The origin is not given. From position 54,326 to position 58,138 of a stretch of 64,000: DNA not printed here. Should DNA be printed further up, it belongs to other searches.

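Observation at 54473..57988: Single-gene helicase-PLD nuclease fusion directly 3' of tRNA-Leu leuX: candidate one-protein defence system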

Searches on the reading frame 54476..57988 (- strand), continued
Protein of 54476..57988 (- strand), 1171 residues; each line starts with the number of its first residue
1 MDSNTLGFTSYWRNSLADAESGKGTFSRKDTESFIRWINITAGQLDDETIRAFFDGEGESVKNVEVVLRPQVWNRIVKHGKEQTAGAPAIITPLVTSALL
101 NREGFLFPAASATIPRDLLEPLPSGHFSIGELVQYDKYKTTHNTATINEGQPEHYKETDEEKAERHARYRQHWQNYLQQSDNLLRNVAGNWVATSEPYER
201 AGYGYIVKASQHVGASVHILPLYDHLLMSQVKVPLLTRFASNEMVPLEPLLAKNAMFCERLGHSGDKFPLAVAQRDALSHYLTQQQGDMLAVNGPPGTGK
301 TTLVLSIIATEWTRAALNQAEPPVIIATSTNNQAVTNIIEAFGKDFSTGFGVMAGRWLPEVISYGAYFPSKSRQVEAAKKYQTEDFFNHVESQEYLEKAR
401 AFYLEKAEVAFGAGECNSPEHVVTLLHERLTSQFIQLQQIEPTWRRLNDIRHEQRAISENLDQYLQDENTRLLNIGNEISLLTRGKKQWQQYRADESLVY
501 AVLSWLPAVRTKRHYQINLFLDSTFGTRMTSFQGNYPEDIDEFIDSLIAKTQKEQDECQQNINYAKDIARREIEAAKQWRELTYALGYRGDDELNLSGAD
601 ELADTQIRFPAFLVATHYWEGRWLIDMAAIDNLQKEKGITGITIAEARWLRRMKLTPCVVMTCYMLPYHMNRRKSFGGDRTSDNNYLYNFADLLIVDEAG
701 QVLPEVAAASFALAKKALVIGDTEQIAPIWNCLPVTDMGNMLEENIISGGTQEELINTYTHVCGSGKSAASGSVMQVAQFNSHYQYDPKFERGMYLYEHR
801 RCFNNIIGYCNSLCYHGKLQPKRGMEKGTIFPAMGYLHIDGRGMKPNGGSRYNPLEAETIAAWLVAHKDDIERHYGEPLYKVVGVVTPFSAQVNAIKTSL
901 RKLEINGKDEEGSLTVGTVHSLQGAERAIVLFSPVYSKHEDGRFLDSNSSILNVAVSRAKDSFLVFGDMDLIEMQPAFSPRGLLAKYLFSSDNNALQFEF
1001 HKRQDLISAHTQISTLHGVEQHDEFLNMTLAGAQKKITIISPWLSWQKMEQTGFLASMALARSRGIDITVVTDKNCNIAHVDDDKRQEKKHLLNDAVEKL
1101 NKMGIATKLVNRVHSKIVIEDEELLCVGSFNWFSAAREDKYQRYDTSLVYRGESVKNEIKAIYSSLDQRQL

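Call 84: fold_search(model_id=the predicted structure, library=pdb)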
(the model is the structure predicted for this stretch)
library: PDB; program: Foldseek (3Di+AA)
matches with E <= 10: 952; with E <= 0.001: 161
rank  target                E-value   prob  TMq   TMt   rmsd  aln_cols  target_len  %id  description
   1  8ftm_A                1.6e-16  1.00  0.33  0.51  32.6      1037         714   12  Setx-ssRNA-ADP-SO4 complex (released 2023-10-25)
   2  8ftm_B                2.0e-16  1.00  0.32  0.49  29.9       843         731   14  Setx-ssRNA-ADP-SO4 complex (released 2023-10-25)
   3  8rd3_A                2.6e-16  1.00  0.31  0.53  27.1      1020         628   12  Crystal structure of Saccharomyces cerevisiae Nmd4 protein bound to Upf1 helicase domain (released 2024-08-14)
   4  2xzl_A                6.9e-16  1.00  0.30  0.45  30.4       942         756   12  Upf1-RNA complex (released 2011-03-30)
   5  9l5t_Y                8.4e-16  1.00  0.34  0.30  17.6      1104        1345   12  Cryo-EM structure of the thermophile spliceosome (state B*Q2) (released 2025-03-12)
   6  2xzo_A                1.4e-15  1.00  0.30  0.53  23.5       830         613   13  Upf1 helicase - RNA complex (released 2011-03-30)
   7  8xi2_Q                1.5e-15  1.00  0.31  0.28  19.9       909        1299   13  Cryo-EM structure of the Chlamydomonas C* complex (released 2024-10-09)
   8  9l5s_Y                1.6e-15  1.00  0.35  0.31  15.6      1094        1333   13  Cryo-EM structure of the thermophile spliceosome (state B*Q1) (released 2025-03-12)
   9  2wjv_B                2.4e-15  1.00  0.30  0.45  23.9       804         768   12  Crystal structure of the complex between human nonsense mediated decay factors UPF1 and UPF2 (released 2009-07-07)
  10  8ro0_Q                2.5e-15  1.00  0.31  0.27  21.8      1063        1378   12  Structure of the C. elegans Intron Lariat Spliceosome primed for disassembly (ILS') (released 2024-08-07)
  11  2wjv_A                2.9e-15  1.00  0.31  0.45  24.4       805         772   12  Crystal structure of the complex between human nonsense mediated decay factors UPF1 and UPF2 (released 2009-07-07)
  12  9l5r_Y                3.1e-15  1.00  0.35  0.31  16.7      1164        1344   12  Cryo-EM structure of the thermophile spliceosome (state ILS) (released 2025-03-12)
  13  4b3g_A                3.5e-15  1.00  0.32  0.58  31.8      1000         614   14  crystal structure of Ighmbp2 helicase in complex with RNA (released 2012-09-26)
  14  8ro2_Q                4.7e-15  1.00  0.34  0.29  23.6      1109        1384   12  Integrative Structure of the human intron lariat Spliceosome (ILS'') (released 2024-09-18)
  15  2xzp                  6.6e-15  1.00  0.31  0.55  24.4       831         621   13  Upf1 helicase (released 2011-03-30)
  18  4b3g_B                1.6e-14  1.00  0.31  0.58  26.7       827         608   14  crystal structure of Ighmbp2 helicase in complex with RNA (released 2012-09-26)
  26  5ean_A                9.7e-14  1.00  0.31  0.35  13.3       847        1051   13  Crystal structure of Dna2 in complex with a 5' overhang DNA (released 2015-11-18)
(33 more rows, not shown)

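Call 89: find_encoding_contigs(protein=P0119, flank=4000, max_places=1)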
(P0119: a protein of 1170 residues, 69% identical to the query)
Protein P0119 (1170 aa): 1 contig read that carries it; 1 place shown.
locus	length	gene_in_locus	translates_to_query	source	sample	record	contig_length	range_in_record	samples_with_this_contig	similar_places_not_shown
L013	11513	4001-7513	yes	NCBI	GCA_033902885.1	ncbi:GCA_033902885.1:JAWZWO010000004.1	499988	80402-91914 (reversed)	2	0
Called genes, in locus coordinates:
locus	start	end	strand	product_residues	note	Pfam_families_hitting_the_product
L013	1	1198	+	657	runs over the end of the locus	PF00989:PAS (faint), PF08448:PAS_4, PF13188:PAS_8 (faint), PF13426:PAS_9 (faint), PF08448:PAS_4 (weak), PF00990:GGDEF, PF00563:EAL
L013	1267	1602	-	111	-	PF06877:RraB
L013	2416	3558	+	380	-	PF13776:DUF4172, PF02661:Fic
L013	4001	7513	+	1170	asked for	PF01443:Viral_helicase1 (faint), PF13086:AAA_11, PF13245:AAA_19 (faint), PF13604:AAA_30 (faint), PF13087:AAA_12, PF13091:PLDc_2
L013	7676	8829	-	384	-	PF01527:HTH_Tnp_1, PF13384:HTH_23 (weak), PF13518:HTH_28 (weak), PF13542:HTH_Tnp_ISL3 (weak), PF13276:HTH_21, PF00665:rve, PF13683:rve_3, PF13333:rve_2, +1 more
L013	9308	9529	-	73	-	-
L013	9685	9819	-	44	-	-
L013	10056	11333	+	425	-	PF00561:Abhydrolase_1, PF12146:Hydrolase_4 (faint)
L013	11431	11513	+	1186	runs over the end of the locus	PF00664:ABC_membrane, PF02463:SMC_N (faint), PF00005:ABC_tran, PF00664:ABC_membrane, PF00005:ABC_tran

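Call 90: find_encoding_contigs(protein=P0121, flank=4000, max_places=1)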
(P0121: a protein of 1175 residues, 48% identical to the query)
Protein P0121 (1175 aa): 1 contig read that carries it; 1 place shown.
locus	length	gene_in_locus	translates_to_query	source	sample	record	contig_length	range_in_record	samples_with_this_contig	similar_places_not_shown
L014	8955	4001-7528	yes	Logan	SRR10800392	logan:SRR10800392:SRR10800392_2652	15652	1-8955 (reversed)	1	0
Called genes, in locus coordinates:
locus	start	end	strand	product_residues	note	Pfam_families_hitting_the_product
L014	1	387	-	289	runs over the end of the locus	-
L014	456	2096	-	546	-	PF00118:Cpn60_TCP1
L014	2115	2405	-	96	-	PF00166:Cpn10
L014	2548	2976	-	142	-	PF04364:DNA_pol3_chi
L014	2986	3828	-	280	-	PF01063:Aminotran_4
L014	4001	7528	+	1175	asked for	PF01443:Viral_helicase1 (faint), PF13086:AAA_11, PF13245:AAA_19 (faint), PF13604:AAA_30 (faint), PF13087:AAA_12, PF13091:PLDc_2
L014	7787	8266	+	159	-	PF07963:N_methyl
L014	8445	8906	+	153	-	-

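Call 97: find_encoding_contigs(protein=P0159, flank=4000, max_places=1)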
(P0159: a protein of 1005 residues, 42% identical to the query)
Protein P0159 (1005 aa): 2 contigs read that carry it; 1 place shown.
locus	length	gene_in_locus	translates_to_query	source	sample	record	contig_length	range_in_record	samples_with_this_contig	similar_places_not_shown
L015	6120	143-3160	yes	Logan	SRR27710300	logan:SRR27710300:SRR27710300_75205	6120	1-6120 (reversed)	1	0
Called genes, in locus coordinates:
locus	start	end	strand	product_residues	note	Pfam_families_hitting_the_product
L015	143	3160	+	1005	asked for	PF13086:AAA_11 (weak), PF13245:AAA_19 (faint), PF13604:AAA_30 (weak), PF13087:AAA_12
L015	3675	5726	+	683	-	-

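Call 98: find_encoding_contigs(protein=P0163, flank=4000, max_places=1)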
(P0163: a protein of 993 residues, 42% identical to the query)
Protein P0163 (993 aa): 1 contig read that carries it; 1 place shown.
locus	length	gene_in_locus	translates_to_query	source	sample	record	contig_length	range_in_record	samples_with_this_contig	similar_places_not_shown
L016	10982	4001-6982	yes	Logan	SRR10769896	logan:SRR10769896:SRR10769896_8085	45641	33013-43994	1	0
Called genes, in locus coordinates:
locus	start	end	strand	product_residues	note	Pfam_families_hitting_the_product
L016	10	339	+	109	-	PF00816:Histone_HNS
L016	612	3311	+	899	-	-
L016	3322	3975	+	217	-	PF18760:ART-PolyVal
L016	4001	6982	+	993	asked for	PF13086:AAA_11 (weak), PF13604:AAA_30 (weak), PF13087:AAA_12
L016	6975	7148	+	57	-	-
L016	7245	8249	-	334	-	PF01610:DDE_Tnp_ISL3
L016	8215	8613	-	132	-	PF14690:Zn_ribbon_ISL3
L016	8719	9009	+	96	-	PF01909:NTP_transf_2, PF18765:Polbeta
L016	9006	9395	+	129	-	PF01934:HepT-like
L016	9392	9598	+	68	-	-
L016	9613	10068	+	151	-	-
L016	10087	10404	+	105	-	-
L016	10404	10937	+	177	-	-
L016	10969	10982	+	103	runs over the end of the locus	-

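Call 99: find_encoding_contigs(protein=P0168, flank=4000, max_places=1)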
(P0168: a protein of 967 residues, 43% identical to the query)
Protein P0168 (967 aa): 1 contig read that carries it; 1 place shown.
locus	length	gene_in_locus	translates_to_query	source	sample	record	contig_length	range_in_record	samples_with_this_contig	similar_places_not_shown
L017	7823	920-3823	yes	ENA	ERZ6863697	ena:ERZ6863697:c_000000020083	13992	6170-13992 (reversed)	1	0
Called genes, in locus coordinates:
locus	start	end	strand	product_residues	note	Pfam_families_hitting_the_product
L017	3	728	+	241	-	?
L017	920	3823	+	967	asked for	PF13086:AAA_11, PF13245:AAA_19 (faint), PF13604:AAA_30 (faint), PF13087:AAA_12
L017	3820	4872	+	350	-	PF20276:CTD1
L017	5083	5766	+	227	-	PF20289:MComp1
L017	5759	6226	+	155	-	PF02463:SMC_N (weak), PF13175:AAA_15, PF13476:AAA_23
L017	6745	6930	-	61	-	-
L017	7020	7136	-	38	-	-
